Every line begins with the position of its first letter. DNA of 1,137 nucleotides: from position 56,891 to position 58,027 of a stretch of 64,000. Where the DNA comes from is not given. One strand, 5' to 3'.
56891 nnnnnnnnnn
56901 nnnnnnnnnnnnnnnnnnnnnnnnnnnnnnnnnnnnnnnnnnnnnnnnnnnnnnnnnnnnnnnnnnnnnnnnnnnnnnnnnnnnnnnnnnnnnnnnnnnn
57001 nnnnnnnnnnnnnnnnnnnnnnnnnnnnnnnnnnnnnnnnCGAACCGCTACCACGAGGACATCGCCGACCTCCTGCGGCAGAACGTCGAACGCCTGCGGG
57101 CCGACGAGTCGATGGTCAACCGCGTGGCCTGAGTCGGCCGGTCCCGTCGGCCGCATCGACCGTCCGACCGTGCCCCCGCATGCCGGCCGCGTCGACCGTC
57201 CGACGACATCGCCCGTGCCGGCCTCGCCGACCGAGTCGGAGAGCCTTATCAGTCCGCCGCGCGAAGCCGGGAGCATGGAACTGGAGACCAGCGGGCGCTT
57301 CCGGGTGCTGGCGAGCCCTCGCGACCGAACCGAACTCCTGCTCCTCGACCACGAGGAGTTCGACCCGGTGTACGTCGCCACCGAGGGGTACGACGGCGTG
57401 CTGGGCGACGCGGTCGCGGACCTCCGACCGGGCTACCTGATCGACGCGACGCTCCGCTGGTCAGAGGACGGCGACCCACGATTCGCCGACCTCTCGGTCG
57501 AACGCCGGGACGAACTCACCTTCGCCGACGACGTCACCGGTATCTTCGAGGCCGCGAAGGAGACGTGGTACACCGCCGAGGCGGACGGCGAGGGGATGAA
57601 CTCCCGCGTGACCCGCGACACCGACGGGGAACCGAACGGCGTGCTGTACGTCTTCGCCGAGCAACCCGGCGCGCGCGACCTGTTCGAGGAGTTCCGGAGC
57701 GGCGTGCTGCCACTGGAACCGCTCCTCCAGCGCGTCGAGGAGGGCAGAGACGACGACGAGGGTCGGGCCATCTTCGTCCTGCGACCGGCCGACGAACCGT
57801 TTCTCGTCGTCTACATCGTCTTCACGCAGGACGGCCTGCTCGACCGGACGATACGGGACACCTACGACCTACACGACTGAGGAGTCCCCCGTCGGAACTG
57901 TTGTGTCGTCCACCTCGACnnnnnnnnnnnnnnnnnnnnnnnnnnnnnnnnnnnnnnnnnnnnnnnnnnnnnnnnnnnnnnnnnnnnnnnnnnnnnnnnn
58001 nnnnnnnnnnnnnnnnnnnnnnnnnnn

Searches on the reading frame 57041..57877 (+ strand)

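Call 68: search_protein_families(library=pfam, proteins=[window:57041-57877:+], max_evalue=0.00001)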
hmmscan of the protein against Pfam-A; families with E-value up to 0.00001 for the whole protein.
window:57041-57877:+ (279 aa): 1 family
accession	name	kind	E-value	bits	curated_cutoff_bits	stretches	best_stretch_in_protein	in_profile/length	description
PF20368.3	DUF6663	-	1.6e-49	168.9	27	1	123-277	73-240/243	Family of unknown function (DUF6663)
